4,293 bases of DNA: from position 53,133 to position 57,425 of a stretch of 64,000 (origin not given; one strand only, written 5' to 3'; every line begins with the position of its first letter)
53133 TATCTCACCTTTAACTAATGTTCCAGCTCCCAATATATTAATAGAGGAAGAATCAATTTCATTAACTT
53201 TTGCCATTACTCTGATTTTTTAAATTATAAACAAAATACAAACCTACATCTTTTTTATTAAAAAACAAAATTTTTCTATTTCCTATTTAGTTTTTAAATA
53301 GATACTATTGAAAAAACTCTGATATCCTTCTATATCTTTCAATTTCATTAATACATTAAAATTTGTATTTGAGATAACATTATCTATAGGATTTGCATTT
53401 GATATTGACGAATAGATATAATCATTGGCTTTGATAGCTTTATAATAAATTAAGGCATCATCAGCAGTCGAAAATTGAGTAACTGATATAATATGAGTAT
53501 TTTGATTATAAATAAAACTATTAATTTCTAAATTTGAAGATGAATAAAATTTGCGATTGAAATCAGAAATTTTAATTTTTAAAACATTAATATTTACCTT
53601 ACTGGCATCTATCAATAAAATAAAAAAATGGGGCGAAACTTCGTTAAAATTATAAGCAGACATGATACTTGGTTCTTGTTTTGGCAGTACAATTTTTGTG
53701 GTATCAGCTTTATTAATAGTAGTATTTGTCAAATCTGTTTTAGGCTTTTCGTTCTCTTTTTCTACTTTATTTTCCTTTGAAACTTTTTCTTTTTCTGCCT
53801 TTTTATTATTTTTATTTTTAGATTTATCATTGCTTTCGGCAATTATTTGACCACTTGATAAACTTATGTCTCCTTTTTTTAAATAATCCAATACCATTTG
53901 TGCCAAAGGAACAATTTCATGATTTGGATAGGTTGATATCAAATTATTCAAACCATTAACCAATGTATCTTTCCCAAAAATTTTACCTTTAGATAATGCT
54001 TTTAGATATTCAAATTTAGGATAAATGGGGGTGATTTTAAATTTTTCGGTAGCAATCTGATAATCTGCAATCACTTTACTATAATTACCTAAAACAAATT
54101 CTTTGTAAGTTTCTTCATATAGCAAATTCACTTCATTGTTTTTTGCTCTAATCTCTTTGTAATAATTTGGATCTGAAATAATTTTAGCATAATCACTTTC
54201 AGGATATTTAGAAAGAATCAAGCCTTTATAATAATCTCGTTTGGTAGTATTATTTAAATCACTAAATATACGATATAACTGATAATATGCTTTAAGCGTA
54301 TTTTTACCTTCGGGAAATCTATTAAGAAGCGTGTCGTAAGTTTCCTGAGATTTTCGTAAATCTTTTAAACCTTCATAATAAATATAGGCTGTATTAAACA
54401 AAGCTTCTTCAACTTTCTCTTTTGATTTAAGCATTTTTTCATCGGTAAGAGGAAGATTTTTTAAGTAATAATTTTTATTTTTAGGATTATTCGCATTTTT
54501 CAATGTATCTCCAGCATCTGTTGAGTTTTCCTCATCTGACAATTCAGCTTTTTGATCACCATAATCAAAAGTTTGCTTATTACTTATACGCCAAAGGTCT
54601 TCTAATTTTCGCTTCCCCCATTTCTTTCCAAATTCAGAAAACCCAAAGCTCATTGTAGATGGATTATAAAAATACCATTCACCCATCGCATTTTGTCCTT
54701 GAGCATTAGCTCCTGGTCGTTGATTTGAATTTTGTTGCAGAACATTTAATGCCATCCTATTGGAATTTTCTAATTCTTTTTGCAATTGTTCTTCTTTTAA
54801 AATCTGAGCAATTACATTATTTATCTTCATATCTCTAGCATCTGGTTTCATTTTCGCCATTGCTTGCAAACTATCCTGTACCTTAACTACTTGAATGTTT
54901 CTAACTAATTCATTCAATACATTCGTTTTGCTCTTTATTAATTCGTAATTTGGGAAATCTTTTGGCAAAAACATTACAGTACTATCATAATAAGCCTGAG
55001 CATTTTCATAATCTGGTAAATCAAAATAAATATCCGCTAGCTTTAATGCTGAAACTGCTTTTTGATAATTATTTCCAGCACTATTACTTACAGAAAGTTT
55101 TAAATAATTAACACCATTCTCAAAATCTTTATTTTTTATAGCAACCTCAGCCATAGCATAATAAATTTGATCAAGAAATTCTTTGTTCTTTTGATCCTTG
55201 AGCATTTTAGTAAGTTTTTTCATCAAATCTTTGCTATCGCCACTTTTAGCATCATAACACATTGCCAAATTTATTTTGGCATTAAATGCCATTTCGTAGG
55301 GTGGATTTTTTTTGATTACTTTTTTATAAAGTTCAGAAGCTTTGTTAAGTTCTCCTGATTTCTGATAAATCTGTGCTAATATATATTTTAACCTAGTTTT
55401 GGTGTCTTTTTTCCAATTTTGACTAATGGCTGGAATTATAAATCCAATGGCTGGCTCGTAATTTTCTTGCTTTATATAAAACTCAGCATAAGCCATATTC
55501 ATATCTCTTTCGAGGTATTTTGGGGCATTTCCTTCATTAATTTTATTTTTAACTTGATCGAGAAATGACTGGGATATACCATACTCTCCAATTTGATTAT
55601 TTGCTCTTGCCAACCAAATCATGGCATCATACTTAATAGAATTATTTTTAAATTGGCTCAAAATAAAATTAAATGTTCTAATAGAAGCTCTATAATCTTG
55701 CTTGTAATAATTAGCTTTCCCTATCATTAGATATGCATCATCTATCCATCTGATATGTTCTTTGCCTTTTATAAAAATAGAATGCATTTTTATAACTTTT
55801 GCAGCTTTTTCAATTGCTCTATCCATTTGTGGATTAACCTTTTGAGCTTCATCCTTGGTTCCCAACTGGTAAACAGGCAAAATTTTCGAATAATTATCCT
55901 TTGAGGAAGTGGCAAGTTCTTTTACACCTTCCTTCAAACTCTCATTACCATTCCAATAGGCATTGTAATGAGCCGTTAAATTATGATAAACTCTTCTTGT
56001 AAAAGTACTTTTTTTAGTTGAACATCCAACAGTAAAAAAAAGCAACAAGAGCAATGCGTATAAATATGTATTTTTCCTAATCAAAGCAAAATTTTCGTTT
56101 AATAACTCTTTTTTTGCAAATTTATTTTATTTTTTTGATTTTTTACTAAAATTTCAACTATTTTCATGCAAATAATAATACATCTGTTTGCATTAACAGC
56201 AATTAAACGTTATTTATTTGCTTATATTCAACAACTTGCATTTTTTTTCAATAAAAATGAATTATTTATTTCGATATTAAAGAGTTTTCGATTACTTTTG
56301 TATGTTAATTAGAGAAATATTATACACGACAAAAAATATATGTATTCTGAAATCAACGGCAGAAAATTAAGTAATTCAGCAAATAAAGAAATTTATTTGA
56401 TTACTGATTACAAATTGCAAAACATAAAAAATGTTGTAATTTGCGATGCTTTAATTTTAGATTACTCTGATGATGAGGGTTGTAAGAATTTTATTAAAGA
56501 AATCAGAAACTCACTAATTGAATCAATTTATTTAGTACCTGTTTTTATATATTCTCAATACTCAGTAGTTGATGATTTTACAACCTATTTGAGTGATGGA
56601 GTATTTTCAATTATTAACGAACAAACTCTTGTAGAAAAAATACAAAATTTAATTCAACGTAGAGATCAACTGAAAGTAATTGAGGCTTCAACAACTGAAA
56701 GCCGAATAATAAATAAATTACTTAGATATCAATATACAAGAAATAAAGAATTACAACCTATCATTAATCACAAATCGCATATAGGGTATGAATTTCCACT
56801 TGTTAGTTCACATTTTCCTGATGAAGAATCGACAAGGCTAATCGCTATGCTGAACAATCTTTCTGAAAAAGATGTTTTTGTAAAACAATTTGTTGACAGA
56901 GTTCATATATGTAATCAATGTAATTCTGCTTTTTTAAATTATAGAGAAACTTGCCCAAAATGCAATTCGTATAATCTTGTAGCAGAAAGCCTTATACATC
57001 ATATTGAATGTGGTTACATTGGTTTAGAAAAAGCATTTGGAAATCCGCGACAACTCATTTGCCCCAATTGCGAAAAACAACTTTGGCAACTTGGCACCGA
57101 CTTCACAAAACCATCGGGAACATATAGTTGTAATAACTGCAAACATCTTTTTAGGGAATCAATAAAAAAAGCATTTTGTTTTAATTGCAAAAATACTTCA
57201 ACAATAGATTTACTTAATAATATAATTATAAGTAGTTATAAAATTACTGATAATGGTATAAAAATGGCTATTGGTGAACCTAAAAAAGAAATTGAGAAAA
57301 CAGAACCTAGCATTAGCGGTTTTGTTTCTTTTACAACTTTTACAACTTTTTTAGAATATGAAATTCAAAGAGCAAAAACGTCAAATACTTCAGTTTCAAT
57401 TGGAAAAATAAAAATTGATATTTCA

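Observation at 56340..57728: Orphan protein combining a pseudo-receiver, five CxxC zinc-ribbon pairs and a degenerate GGDEF-like domain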

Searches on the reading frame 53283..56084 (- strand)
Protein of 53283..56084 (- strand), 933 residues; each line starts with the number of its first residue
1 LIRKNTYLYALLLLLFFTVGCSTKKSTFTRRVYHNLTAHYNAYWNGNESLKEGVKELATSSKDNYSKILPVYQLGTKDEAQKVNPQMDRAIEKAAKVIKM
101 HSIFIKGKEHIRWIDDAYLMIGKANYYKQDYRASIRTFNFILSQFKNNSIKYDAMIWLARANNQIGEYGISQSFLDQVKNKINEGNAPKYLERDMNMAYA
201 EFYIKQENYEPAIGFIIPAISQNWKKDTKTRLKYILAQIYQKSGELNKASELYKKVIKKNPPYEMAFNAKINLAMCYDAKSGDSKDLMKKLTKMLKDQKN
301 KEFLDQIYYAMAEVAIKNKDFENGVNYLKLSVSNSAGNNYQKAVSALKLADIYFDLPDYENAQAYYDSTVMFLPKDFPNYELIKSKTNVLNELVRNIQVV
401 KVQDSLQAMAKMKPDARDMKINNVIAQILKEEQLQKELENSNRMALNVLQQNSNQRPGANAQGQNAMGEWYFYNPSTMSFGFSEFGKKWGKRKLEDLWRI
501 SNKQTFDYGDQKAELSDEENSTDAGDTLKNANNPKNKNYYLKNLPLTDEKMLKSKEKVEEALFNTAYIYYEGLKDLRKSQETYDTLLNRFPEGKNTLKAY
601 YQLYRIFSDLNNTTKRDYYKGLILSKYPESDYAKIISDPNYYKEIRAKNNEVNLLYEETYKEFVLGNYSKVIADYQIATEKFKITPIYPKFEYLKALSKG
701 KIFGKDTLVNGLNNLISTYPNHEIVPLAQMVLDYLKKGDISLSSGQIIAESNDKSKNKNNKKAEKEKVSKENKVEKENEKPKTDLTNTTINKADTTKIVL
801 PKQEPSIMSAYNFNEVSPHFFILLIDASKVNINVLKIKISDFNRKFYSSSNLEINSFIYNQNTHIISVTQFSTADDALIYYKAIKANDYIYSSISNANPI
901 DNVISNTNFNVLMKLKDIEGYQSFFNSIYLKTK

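Call 12: search_protein_families(library=pfam, proteins=[window:53283-56084:-], max_evalue=0.001)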
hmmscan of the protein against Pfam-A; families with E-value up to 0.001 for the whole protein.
window:53283-56084:- (933 aa): 11 families
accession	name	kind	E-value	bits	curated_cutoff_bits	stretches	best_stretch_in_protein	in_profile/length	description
PF13174.12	TPR_6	-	3.5e-11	43.4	26.3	0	560-592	1-32/33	Tetratricopeptide repeat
PF13181.12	TPR_8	-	1.2e-08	34.9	25.7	0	231-258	2-29/34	Tetratricopeptide repeat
PF14559.12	TPR_19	-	9.8e-08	32.7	25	0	231-262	26-57/68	Tetratricopeptide repeat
PF09976.15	TPR_21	-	2.2e-07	31.2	25.5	0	243-364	33-134/193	Tetratricopeptide repeat-like domain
PF13424.12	TPR_12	-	6.7e-07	29.8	30.1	0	307-367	5-69/77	Tetratricopeptide repeat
PF13428.12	TPR_14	-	1.8e-06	28.5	23.5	0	232-267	3-38/44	Tetratricopeptide repeat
PF13432.12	TPR_16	-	2.4e-06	28.3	32.7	0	119-168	1-47/65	Tetratricopeptide repeat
PF07719.23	TPR_2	-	1.5e-05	25.2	27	0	234-261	5-32/34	Tetratricopeptide repeat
PF13176.12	TPR_7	-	0.0001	22.5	27.9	0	236-261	5-32/36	Tetratricopeptide repeat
PF25064.1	ARM_TT21_5th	-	0.00074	20.3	27.8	0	116-184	2-67/117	TT21 fifth ARM repeats domain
PF12895.13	ANAPC3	-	0.00074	20.2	27.2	0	197-255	27-81/82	Anaphase-promoting complex, cyclosome, subunit 3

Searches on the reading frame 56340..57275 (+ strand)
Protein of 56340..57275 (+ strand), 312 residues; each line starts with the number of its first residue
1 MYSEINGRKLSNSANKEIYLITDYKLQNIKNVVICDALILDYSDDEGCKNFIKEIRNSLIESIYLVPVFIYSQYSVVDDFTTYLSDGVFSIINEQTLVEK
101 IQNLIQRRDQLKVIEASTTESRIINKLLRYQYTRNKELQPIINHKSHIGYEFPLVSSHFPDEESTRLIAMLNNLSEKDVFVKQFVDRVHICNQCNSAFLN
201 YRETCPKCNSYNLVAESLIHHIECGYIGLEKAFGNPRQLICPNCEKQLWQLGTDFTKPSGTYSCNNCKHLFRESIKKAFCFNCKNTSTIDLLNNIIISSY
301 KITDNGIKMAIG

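Call 43: predict_structure(alignment_id=A5)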
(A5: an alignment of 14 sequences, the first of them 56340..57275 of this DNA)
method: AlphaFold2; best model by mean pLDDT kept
length: 312 residues; sequences in the alignment: 14
mean_pLDDT: 91.1   pTM: 0.78
mean pLDDT of the five models: 91.1, 90.4, 88.3, 87.9, 83.4
residues with pLDDT >= 90: 217; 70-90: 91; 50-70: 2; < 50: 2
segments of 3 or more residues with pLDDT < 50: none
pLDDT, mean of each block of 10 residues (from residue 1): 72 90 86 90 94 94 95 92 94 89 94 86 95 96 92 93 90 97 96 93 92 88 90 84 92 86 89 91 93 95 97 91
secondary structure, 60 per line:
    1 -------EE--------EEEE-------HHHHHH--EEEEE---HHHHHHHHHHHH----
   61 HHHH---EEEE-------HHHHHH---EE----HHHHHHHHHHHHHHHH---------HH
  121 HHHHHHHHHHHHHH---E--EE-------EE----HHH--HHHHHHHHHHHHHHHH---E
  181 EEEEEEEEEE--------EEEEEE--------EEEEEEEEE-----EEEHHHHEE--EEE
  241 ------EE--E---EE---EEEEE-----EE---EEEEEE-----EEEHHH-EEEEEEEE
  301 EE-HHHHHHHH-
elements in order: E18-21 H29-34 E37-41 H45-56 H61-64 E68-71 H79-84 H94-109 H119-134 H161-176 E180-190 E199-204 E213-221 E227-229 H230-233 E238-240 E260-264 E275-280 E286-288 E293-302 H304-311

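Call 45: fold_search(model_id=the predicted structure, library=pdb)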
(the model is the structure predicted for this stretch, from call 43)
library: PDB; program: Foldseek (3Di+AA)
matches with E <= 10: 479; with E <= 0.001: 0
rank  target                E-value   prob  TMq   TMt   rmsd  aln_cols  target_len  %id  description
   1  2wb4_B                1.7e-01  0.72  0.19  0.14   7.0       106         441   15  activated diguanylate cyclase PleD in complex with c-di-GMP (released 2010-04-21)
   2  2wb4_A                1.8e-01  0.63  0.21  0.15   8.9       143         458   12  activated diguanylate cyclase PleD in complex with c-di-GMP (released 2010-04-21)
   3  8uvk_A                1.9e-01  0.28  0.21  0.28  18.1       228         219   11  CosR DNA bound form II (released 2024-01-31)
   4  9lls_A                2.2e-01  0.16  0.16  0.08  12.6       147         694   10  Crystal structure of Ornithine decarboxylase H346A mutant (released 2025-12-24)
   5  4wpo_DZ               2.3e-01  0.04  0.14  0.07  23.6       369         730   10  Crystal structure of the Thermus thermophilus 70S ribosome in complex with elongation factor G in the pre-translocati (released 2015-01-28)
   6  4qpj_D                2.6e-01  0.85  0.21  0.49   2.8        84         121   17  2.7 Angstrom Structure of a Phosphotransferase in Complex with a Receiver Domain (released 2015-07-15)
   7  8q67_C                2.9e-01  0.06  0.09  0.05  19.2       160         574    8  Crystal structure of a homohexameric MCM from M. acidophilum (released 2025-03-12)
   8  8q67_A                3.3e-01  0.13  0.11  0.06  17.8       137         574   11  Crystal structure of a homohexameric MCM from M. acidophilum (released 2025-03-12)
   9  8q67_D                3.3e-01  0.06  0.09  0.05  19.7       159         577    8  Crystal structure of a homohexameric MCM from M. acidophilum (released 2025-03-12)
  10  8oyp_B                3.5e-01  0.06  0.17  0.12  23.3       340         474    8  Crystal structure of Ubiquitin specific protease 11 (USP11) in complex with a substrate mimetic (released 2023-10-18)
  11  7paj_9                3.5e-01  0.02  0.13  0.11  26.6       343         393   11  70S ribosome with EF-Tu-tRNA, P- and E-site tRNAs in Mycoplasma pneumoniae cells (released 2022-05-25)
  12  8q67_B                3.7e-01  0.04  0.08  0.05  22.8       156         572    8  Crystal structure of a homohexameric MCM from M. acidophilum (released 2025-03-12)
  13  2j48_MODEL_1_A        4.2e-01  0.69  0.18  0.42   3.0        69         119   14  NMR structure of the pseudo-receiver domain of the CikA protein. (released 2007-03-06)
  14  4djt_B                4.4e-01  0.38  0.19  0.27   5.0       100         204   11  Crystal structure of a nuclear GTP-binding protein from Encephalitozoon cuniculi bound to GDP-Mg2+ (released 2012-02-15)
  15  3how_I                4.4e-01  0.04  0.07  0.18  27.2       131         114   12  Complete RNA polymerase II elongation complex III with a T-U mismatch and a frayed RNA 3'-uridine (released 2009-07-28)
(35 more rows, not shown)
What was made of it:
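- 56340..56675 (+): N-terminal alpha/beta domain (residues 1-112), a truncated receiver-like 'pseudo-receiver'. Family-conserved residues are R56, Y64, L65, P67 and D86. D41 sits at the phospho-Asp-equivalent position and is conserved in Bacteroidota only. Weak Foldseek receiver hits (call 45).
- The Foldseek match to a DNA-bound OmpR-type regulator is insignificant (8uvk, prob 0.28, rmsd 18 Å, call 45).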
